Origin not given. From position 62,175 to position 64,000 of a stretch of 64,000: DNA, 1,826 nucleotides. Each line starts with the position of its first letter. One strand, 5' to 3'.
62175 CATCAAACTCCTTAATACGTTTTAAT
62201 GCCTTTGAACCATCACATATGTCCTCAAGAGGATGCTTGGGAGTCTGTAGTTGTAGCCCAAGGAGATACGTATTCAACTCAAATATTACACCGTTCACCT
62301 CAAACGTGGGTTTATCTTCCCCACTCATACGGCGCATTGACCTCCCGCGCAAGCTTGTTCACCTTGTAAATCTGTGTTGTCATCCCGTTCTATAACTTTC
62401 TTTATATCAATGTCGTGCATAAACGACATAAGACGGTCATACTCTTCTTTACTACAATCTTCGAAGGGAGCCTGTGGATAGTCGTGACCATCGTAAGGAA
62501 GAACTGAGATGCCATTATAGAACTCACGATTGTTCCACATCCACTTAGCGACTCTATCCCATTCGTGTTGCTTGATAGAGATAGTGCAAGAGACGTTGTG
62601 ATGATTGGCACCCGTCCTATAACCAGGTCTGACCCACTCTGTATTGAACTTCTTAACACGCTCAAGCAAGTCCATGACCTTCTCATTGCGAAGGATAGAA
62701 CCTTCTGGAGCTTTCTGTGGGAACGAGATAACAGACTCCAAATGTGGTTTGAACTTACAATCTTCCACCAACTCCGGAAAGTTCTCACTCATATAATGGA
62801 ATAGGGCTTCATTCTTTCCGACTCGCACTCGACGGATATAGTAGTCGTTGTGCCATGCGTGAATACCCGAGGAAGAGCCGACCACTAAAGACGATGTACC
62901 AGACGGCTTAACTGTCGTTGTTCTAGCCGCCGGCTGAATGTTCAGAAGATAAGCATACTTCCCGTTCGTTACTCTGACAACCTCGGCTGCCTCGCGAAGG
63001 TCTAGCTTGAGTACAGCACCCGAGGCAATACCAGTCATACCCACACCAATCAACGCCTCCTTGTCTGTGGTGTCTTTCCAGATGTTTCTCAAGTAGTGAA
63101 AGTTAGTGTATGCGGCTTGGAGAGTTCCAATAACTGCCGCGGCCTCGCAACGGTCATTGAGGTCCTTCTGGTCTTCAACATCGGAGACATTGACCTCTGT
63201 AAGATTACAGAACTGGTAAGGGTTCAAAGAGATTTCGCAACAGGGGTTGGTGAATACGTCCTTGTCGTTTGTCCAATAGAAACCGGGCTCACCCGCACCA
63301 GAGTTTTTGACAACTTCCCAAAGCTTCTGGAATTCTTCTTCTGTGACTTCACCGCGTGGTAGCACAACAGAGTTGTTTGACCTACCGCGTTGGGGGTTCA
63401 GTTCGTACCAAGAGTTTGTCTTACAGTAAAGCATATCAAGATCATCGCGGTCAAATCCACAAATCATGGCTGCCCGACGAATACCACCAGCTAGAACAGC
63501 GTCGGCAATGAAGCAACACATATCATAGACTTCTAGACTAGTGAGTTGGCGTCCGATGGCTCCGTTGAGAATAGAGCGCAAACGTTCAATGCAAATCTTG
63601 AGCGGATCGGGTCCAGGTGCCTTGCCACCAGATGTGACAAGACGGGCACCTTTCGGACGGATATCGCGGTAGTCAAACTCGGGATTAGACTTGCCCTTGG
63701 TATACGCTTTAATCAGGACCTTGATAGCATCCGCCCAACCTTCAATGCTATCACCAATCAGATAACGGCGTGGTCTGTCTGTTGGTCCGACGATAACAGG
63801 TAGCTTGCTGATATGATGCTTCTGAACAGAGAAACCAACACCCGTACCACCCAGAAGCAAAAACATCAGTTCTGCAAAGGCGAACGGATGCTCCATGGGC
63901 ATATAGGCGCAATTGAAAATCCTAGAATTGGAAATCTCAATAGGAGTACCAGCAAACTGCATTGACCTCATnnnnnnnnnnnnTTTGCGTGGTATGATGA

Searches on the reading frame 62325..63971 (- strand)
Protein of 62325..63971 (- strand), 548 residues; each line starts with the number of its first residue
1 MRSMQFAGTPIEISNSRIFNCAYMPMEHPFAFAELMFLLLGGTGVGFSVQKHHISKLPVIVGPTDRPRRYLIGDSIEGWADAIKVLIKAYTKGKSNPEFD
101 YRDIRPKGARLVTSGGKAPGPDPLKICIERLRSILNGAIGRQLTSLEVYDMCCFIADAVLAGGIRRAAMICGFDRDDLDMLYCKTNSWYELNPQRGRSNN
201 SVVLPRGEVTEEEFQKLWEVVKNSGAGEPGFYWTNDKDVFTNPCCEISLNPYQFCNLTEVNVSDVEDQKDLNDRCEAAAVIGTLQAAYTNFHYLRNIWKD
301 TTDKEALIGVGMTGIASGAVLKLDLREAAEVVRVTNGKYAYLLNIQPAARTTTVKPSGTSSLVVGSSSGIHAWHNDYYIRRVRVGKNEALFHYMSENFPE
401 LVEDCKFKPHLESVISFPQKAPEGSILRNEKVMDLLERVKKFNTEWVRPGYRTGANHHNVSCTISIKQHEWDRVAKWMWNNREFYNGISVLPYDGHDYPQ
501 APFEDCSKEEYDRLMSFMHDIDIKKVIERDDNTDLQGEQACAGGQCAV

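Call 37: search_protein_families(library=pfam, proteins=[window:62325-63971:-], max_evalue=0.001)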
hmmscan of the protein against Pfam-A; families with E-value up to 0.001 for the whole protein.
window:62325-63971:- (548 aa): 2 families
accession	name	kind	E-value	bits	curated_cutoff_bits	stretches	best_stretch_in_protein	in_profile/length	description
PF02867.20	Ribonuc_red_lgC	-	8.6e-10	38.3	23.9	1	241-317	209-293/523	Ribonucleotide reductase, barrel domain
PF21995.1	RNR-II_ins_dom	-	0.00013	22.6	27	1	68-125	35-97/107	B12-dependent ribonucleotide reductase, insertion domain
